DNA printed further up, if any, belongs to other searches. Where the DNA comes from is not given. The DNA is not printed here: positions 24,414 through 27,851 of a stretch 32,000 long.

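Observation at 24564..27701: Single polypeptide fusing a periplasmic GH5 endoglucanase to a BcsA-like processive GT2 synthase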

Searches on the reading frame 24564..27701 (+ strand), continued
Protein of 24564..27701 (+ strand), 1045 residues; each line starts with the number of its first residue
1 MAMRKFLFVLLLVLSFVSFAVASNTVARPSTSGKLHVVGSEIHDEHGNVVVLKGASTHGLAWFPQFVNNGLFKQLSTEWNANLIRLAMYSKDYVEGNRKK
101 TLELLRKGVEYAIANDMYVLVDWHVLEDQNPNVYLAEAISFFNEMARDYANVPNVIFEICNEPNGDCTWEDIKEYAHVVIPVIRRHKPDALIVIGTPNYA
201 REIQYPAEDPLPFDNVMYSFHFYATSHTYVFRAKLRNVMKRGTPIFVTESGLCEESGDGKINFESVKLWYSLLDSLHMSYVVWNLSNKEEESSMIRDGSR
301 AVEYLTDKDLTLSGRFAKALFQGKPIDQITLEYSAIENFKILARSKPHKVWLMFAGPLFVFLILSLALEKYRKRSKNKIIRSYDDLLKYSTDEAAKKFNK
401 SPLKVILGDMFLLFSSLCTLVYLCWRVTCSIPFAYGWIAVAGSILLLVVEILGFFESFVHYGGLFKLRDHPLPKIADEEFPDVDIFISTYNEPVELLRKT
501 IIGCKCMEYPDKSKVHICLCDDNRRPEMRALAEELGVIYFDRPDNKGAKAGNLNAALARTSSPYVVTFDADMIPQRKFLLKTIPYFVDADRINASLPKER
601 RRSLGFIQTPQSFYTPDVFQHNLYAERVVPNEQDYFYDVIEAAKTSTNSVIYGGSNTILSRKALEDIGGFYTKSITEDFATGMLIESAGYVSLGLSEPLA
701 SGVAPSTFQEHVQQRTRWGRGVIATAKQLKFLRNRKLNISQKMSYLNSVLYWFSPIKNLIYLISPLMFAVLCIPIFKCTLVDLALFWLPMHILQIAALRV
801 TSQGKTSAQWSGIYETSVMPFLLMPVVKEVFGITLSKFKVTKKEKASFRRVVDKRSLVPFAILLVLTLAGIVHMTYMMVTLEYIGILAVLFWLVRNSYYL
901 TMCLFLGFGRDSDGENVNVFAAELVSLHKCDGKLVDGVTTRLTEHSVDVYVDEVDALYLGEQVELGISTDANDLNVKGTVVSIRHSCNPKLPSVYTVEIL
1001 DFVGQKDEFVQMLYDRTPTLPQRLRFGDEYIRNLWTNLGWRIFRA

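Call 6: find_homologous_proteins(query=window:24564-27698:+)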
Query window:24564-27698:+ (1045 aa): 634 proteins with E <= 0.001 among 8000 candidates; the best 120 are listed.
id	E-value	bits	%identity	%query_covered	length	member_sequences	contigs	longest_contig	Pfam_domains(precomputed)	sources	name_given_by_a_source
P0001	0.0e+0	2254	93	100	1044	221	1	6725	PF00150.25,PF13632.13,PF13506.14,PF13641.13,PF03552.21,PF00535.33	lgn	-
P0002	0.0e+0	1959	80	100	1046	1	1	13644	PF00150.25,PF13632.13,PF13506.14,PF13641.13,PF03552.21,PF00535.33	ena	-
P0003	0.0e+0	1951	79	100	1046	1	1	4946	PF00150.25,PF13632.13,PF13506.14,PF13641.13,PF03552.21,PF00535.33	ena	-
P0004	0.0e+0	1941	79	100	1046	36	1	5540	PF00150.25,PF13632.13,PF13506.14,PF13641.13,PF03552.21,PF00535.33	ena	-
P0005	0.0e+0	1939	79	100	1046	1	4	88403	PF00150.25,PF13632.13,PF13506.14,PF13641.13,PF03552.21,PF00535.33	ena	-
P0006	0.0e+0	1939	79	100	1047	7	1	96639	PF00150.25,PF13632.13,PF13506.14,PF13641.13,PF03552.21,PF00535.33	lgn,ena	-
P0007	0.0e+0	1929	78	100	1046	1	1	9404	PF00150.25,PF13632.13,PF13506.14,PF13641.13,PF03552.21,PF00535.33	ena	-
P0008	0.0e+0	1927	79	99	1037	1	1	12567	PF00150.25,PF13632.13,PF13506.14,PF13641.13,PF03552.21,PF00535.33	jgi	jgi:cellulose synthase (UDP-forming)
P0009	0.0e+0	1890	91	85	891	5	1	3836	PF00150.25,PF13632.13,PF13506.14,PF13641.13,PF03552.21,PF00535.33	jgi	jgi:cellulose synthase (UDP-forming)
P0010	0.0e+0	1855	75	99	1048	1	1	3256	PF00150.25,PF13632.13,PF13506.14,PF13641.13,PF03552.21,PF00535.33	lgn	-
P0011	0.0e+0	1853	75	100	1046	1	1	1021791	PF00150.25,PF13632.13,PF13506.14,PF13641.13,PF03552.21,PF00535.33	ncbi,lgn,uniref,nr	ncbi:cellulase family glycosylhydrolase [Fibrobacter sp. UWB10]|uniref:cellulase family glycosylhydr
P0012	0.0e+0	1850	75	99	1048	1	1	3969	PF00150.25,PF13632.13,PF13506.14,PF13641.13,PF03552.21,PF00535.33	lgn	-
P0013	0.0e+0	1849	76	98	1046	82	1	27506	PF00150.25,PF13632.13,PF13506.14,PF13641.13,PF03552.21,PF00535.33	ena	-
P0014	0.0e+0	1847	75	99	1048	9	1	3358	PF00150.25,PF13632.13,PF13506.14,PF13641.13,PF03552.21,PF00535.33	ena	-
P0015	0.0e+0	1843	74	100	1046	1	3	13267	PF00150.25,PF13632.13,PF13506.14,PF13641.13,PF03552.21,PF00535.33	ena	-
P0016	0.0e+0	1843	75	99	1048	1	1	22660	PF00150.25,PF13632.13,PF13506.14,PF13641.13,PF03552.21,PF00535.33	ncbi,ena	-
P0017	0.0e+0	1838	74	100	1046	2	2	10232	PF00150.25,PF13632.13,PF13506.14,PF13641.13,PF03552.21,PF00535.33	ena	-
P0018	0.0e+0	1837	74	99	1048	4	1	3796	PF00150.25,PF13632.13,PF13506.14,PF13641.13,PF03552.21,PF00535.33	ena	-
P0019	0.0e+0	1836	74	99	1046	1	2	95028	PF00150.25,PF13632.13,PF13506.14,PF13641.13,PF03552.21,PF00535.33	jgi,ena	jgi:cellulose synthase (UDP-forming)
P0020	0.0e+0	1835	75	99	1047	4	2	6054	PF00150.25,PF13632.13,PF13506.14,PF13641.13,PF03552.21,PF00535.33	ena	-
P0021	0.0e+0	1835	74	100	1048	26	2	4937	PF00150.25,PF13632.13,PF13506.14,PF13641.13,PF03552.21,PF00535.33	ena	-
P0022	0.0e+0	1835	74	100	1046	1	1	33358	PF00150.25,PF13632.13,PF13506.14,PF13641.13,PF03552.21,PF00535.33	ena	-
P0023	0.0e+0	1835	74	100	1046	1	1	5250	PF00150.25,PF13632.13,PF13506.14,PF13641.13,PF03552.21,PF00535.33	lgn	-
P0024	0.0e+0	1834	74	100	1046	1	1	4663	PF00150.25,PF13632.13,PF13506.14,PF13641.13,PF03552.21,PF00535.33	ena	-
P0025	0.0e+0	1834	75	100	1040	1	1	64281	PF00150.25,PF13632.13,PF13506.14,PF13641.13,PF03552.21,PF00535.33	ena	-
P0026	0.0e+0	1832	75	99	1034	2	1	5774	PF00150.25,PF13632.13,PF13506.14,PF13641.13,PF03552.21,PF00535.33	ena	-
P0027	0.0e+0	1831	74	100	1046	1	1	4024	PF00150.25,PF13632.13,PF13506.14,PF13641.13,PF03552.21,PF00535.33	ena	-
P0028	0.0e+0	1830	74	99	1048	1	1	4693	PF00150.25,PF13632.13,PF13506.14,PF13641.13,PF03552.21,PF00535.33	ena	-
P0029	0.0e+0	1829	74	99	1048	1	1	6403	PF00150.25,PF13632.13,PF13506.14,PF13641.13,PF03552.21,PF00535.33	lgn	-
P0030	0.0e+0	1824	74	99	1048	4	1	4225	PF00150.25,PF13632.13,PF13506.14,PF13641.13,PF03552.21,PF00535.33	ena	-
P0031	0.0e+0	1822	74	100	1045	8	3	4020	PF00150.25,PF13632.13,PF13506.14,PF13641.13,PF03552.21,PF00535.33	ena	-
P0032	0.0e+0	1820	74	99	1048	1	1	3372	PF00150.25,PF13632.13,PF13506.14,PF13641.13,PF03552.21,PF00535.33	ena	-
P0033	0.0e+0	1819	74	99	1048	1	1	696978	PF00150.25,PF13632.13,PF13506.14,PF13641.13,PF03552.21,PF00535.33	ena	-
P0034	0.0e+0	1819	75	98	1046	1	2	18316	PF00150.25,PF13632.13,PF13506.14,PF13641.13,PF03552.21,PF00535.33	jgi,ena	-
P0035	0.0e+0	1819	74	99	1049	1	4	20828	PF00150.25,PF13632.13,PF13506.14,PF13641.13,PF03552.21,PF00535.33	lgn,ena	-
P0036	0.0e+0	1812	74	99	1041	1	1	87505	PF00150.25,PF13632.13,PF13506.14,PF13641.13,PF03552.21,PF00535.33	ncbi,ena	-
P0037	0.0e+0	1810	74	99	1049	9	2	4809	PF00150.25,PF13632.13,PF13506.14,PF13641.13,PF03552.21,PF00535.33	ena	-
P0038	0.0e+0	1809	74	98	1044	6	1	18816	PF00150.25,PF13632.13,PF13506.14,PF13641.13,PF03552.21,PF00535.33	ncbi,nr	ncbi:MAG: cellulase family glycosylhydrolase [Fibrobacter sp.]|nr:cellulase family glycosylhydrolase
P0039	0.0e+0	1806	73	99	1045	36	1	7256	PF00150.25,PF13632.13,PF13506.14,PF13641.13,PF03552.21,PF00535.33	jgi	-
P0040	0.0e+0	1805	74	99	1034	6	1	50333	PF00150.25,PF13632.13,PF13506.14,PF13641.13,PF03552.21,PF00535.33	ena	-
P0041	0.0e+0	1805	73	99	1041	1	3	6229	PF00150.25,PF13632.13,PF13506.14,PF13641.13,PF03552.21,PF00535.33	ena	-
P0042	0.0e+0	1801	73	100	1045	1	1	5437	PF00150.25,PF13632.13,PF13506.14,PF13641.13,PF03552.21,PF00535.33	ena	-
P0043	0.0e+0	1801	73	100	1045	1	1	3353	PF00150.25,PF13632.13,PF13506.14,PF13641.13,PF03552.21,PF00535.33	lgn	-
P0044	0.0e+0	1799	73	99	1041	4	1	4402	PF00150.25,PF13632.13,PF13506.14,PF13641.13,PF03552.21,PF00535.33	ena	-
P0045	0.0e+0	1790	73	99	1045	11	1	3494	PF00150.25,PF13632.13,PF13506.14,PF13641.13,PF00535.33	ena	-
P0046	0.0e+0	1788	73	98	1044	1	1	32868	PF00150.25,PF13632.13,PF13506.14,PF13641.13,PF03552.21,PF00535.33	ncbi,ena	-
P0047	0.0e+0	1783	73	99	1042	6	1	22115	PF00150.25,PF13632.13,PF13506.14,PF13641.13,PF00535.33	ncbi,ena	-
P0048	0.0e+0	1776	72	99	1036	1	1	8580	PF00150.25,PF13632.13,PF13506.14,PF13641.13,PF03552.21,PF00535.33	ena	-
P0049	0.0e+0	1767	72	100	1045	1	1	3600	PF00150.25,PF13632.13,PF13506.14,PF13641.13,PF03552.21,PF00535.33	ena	-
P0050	0.0e+0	1752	71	100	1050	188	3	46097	PF00150.25,PF13632.13,PF13506.14,PF13641.13,PF03552.21,PF00535.33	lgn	-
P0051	0.0e+0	1748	70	99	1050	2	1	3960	PF00150.25,PF13632.13,PF13506.14,PF13641.13,PF03552.21,PF00535.33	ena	-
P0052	0.0e+0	1737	70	99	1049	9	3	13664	PF00150.25,PF13632.13,PF13506.14,PF13641.13,PF03552.21,PF00535.33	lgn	-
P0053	0.0e+0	1727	71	100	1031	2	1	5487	PF00150.25,PF13632.13,PF13506.14,PF13641.13,PF03552.21,PF00535.33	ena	-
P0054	0.0e+0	1715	69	99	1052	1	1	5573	PF00150.25,PF13632.13,PF13506.14,PF13641.13,PF03552.21,PF00535.33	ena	-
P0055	0.0e+0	1689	67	100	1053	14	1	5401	PF00150.25,PF13632.13,PF13506.14,PF13641.13,PF03552.21,PF00535.33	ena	-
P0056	0.0e+0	1689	69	99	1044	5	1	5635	PF00150.25,PF13632.13,PF13506.14,PF13641.13,PF03552.21,PF00535.33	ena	-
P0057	0.0e+0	1686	68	100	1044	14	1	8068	PF00150.25,PF13632.13,PF13506.14,PF13641.13,PF03552.21,PF00535.33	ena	-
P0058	0.0e+0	1676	69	98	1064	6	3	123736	PF00150.25,PF13632.13,PF13506.14,PF13641.13,PF03552.21,PF00535.33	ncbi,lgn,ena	-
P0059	0.0e+0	1655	66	100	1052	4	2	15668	PF00150.25,PF13632.13,PF13641.13,PF00535.33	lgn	-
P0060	0.0e+0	1623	69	95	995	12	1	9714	PF00150.25,PF13632.13,PF13506.14,PF13641.13,PF00535.33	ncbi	-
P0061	0.0e+0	1606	66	99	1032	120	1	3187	PF00150.25,PF13632.13,PF13506.14,PF13641.13,PF03552.21,PF00535.33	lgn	-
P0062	0.0e+0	1566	69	92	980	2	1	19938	PF00150.25,PF13632.13,PF13506.14,PF13641.13,PF03552.21,PF00535.33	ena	-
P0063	0.0e+0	1297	56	97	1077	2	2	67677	PF00150.25,PF13632.13,PF13506.14,PF13641.13,PF00535.33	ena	-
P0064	0.0e+0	1284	55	98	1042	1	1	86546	PF00150.25,PF13632.13,PF13641.13,PF03552.21,PF00535.33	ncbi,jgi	-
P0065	0.0e+0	1275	55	97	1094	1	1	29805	PF00150.25,PF13632.13,PF13506.14,PF13641.13,PF00535.33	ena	-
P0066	0.0e+0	1270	56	98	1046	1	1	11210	PF00150.25,PF13632.13,PF13641.13,PF03552.21,PF00535.33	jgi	-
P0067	0.0e+0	1252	54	97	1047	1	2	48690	PF00150.25,PF13632.13,PF13641.13,PF03552.21,PF00535.33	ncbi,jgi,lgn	-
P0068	0.0e+0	1249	54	97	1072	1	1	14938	PF00150.25,PF13632.13,PF13506.14,PF13641.13,PF03552.21,PF00535.33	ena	-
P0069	0.0e+0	1247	52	100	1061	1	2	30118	PF00150.25,PF13632.13,PF13506.14,PF13641.13,PF03552.21,PF00535.33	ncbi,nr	ncbi:MAG: cellulase family glycosylhydrolase [Lachnospiraceae bacterium]|nr:cellulase family glycosy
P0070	0.0e+0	1238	53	98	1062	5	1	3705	PF00150.25,PF13632.13,PF13506.14,PF13641.13,PF03552.21,PF00535.33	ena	-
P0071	0.0e+0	1235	52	99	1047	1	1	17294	PF00150.25,PF13632.13,PF13506.14,PF13641.13,PF03552.21,PF00535.33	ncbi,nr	ncbi:MAG: cellulase family glycosylhydrolase [Clostridiales bacterium]|nr:cellulase family glycosylh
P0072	0.0e+0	1227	53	98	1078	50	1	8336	PF00150.25,PF13632.13,PF13506.14,PF13641.13,PF00535.33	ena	-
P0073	0.0e+0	1223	53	98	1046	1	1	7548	PF00150.25,PF13632.13,PF13641.13,PF03552.21,PF00535.33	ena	-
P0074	0.0e+0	1222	53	98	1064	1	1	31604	PF00150.25,PF13632.13,PF13506.14,PF13641.13,PF00535.33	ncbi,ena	-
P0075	0.0e+0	1220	52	99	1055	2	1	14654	PF00150.25,PF13632.13,PF13506.14,PF13641.13,PF00535.33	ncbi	-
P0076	0.0e+0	1220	53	100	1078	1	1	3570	PF00150.25,PF13632.13,PF13506.14,PF13641.13,PF03552.21,PF00535.33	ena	-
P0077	0.0e+0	1220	51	100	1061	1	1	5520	PF00150.25,PF13632.13,PF13506.14,PF13641.13,PF03552.21,PF00535.33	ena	-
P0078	0.0e+0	1218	52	97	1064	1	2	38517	PF00150.25,PF13632.13,PF13506.14,PF13641.13,PF03552.21,PF00535.33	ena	-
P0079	0.0e+0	1215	52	97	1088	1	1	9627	PF00150.25,PF13632.13,PF13506.14,PF13641.13,PF03552.21,PF00535.33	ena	-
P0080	0.0e+0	1213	52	99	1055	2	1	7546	PF00150.25,PF13632.13,PF13506.14,PF13641.13,PF00535.33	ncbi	-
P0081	0.0e+0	1213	52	99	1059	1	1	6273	PF00150.25,PF13632.13,PF13506.14,PF13641.13,PF03552.21,PF00535.33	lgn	-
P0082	0.0e+0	1210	52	99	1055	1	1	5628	PF00150.25,PF13632.13,PF13506.14,PF13641.13,PF00535.33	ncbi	-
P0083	0.0e+0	1209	51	99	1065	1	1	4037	PF00150.25,PF13632.13,PF13506.14,PF13641.13,PF03552.21,PF00535.33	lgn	-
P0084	0.0e+0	1208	51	99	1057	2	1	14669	PF00150.25,PF13632.13,PF13506.14,PF13641.13,PF03552.21,PF00535.33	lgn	-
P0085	0.0e+0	1206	53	98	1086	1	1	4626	PF00150.25,PF13632.13,PF13506.14,PF13641.13,PF03552.21,PF00535.33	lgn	-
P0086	0.0e+0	1206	53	99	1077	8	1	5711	PF00150.25,PF13632.13,PF13506.14,PF13641.13,PF03552.21,PF00535.33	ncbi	-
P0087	0.0e+0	1205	52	97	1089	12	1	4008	PF00150.25,PF13632.13,PF13506.14,PF13641.13,PF03552.21,PF00535.33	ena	-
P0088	0.0e+0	1205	53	97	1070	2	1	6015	PF00150.25,PF13632.13,PF13641.13,PF03552.21,PF00535.33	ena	-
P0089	0.0e+0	1204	52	99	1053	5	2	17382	PF00150.25,PF13632.13,PF13506.14,PF13641.13,PF00535.33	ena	-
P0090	0.0e+0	1203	51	99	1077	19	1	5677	PF00150.25,PF13632.13,PF13506.14,PF13641.13,PF00535.33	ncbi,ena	-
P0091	0.0e+0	1201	52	97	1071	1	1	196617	PF00150.25,PF13632.13,PF13506.14,PF13641.13,PF03552.21,PF00535.33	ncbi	-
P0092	0.0e+0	1200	51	97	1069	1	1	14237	PF00150.25,PF13632.13,PF13506.14,PF13641.13,PF03552.21,PF00535.33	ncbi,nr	ncbi:MAG: cellulase family glycosylhydrolase [Lachnospiraceae bacterium]|nr:cellulase family glycosy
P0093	0.0e+0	1199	51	98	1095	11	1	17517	PF00150.25,PF13632.13,PF13506.14,PF13641.13,PF03552.21,PF00535.33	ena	-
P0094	0.0e+0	1198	52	99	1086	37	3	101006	PF00150.25,PF13632.13,PF13506.14,PF13641.13,PF03552.21,PF00535.33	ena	-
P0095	0.0e+0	1197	51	100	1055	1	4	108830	PF00150.25,PF13632.13,PF13506.14,PF13641.13,PF03552.21,PF00535.33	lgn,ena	-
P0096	0.0e+0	1197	51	99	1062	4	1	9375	PF00150.25,PF13632.13,PF13506.14,PF13641.13,PF03552.21,PF00535.33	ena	-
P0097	0.0e+0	1196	52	99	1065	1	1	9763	PF00150.25,PF13632.13,PF13506.14,PF13641.13,PF03552.21,PF00535.33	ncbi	-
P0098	0.0e+0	1195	52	98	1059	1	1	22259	PF00150.25,PF13632.13,PF13506.14,PF13641.13,PF00535.33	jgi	-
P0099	0.0e+0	1194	52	99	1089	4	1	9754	PF00150.25,PF13632.13,PF13506.14,PF13641.13,PF03552.21,PF00535.33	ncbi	-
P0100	0.0e+0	1194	52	98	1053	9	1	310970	PF00150.25,PF13632.13,PF13506.14,PF13641.13,PF03552.21,PF00535.33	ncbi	-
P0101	0.0e+0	1194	52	99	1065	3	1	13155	PF00150.25,PF13632.13,PF13506.14,PF13641.13,PF03552.21,PF00535.33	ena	-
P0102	0.0e+0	1193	53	98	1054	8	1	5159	PF00150.25,PF13632.13,PF13506.14,PF13641.13,PF03552.21,PF00535.33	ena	-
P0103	0.0e+0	1193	52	97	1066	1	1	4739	PF00150.25,PF13632.13,PF13506.14,PF13641.13,PF03552.21,PF00535.33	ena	-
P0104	0.0e+0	1193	53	98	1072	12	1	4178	PF00150.25,PF13632.13,PF13506.14,PF13641.13,PF03552.21,PF00535.33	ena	-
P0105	0.0e+0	1193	52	98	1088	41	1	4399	PF00150.25,PF13632.13,PF13506.14,PF13641.13,PF03552.21,PF00535.33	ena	-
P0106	0.0e+0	1192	52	98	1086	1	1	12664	PF00150.25,PF13632.13,PF13506.14,PF13641.13,PF03552.21,PF00535.33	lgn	-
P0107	0.0e+0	1192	52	98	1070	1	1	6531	PF00150.25,PF13632.13,PF13641.13,PF03552.21,PF00535.33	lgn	-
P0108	0.0e+0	1191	51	99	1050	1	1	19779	PF00150.25,PF13632.13,PF13506.14,PF13641.13,PF03552.21,PF00535.33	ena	-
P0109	0.0e+0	1191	52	100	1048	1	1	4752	PF00150.25,PF13632.13,PF13641.13,PF03552.21,PF00535.33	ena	-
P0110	0.0e+0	1190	52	97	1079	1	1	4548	PF00150.25,PF13632.13,PF13506.14,PF13641.13,PF03552.21,PF00535.33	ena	-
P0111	0.0e+0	1189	52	98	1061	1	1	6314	PF00150.25,PF13632.13,PF13506.14,PF13641.13,PF03552.21,PF00535.33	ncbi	-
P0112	0.0e+0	1189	51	99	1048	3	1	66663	PF00150.25,PF13632.13,PF13506.14,PF13641.13,PF03552.21,PF00535.33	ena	-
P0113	0.0e+0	1188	51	98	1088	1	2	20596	PF00150.25,PF13632.13,PF13506.14,PF13641.13,PF03552.21,PF00535.33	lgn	-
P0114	0.0e+0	1188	51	100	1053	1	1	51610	PF00150.25,PF13632.13,PF13506.14,PF13641.13,PF03552.21,PF00535.33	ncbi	-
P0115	0.0e+0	1187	53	97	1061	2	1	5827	PF00150.25,PF13632.13,PF13506.14,PF13641.13,PF03552.21,PF00535.33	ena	-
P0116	0.0e+0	1187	52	98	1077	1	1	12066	PF00150.25,PF13632.13,PF13506.14,PF13641.13,PF03552.21,PF00535.33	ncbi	-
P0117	0.0e+0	1187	52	98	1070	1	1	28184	PF00150.25,PF13632.13,PF13506.14,PF13641.13,PF03552.21,PF00535.33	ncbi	-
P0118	0.0e+0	1186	51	99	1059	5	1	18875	PF00150.25,PF13632.13,PF13506.14,PF13641.13,PF03552.21,PF00535.33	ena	-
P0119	0.0e+0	1186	52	98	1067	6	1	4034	PF00150.25,PF13632.13,PF13506.14,PF13641.13,PF03552.21,PF00535.33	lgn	-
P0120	0.0e+0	1185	52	100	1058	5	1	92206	PF00150.25,PF13632.13,PF13506.14,PF13641.13,PF03552.21,PF00535.33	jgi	jgi:cellulose synthase (UDP-forming)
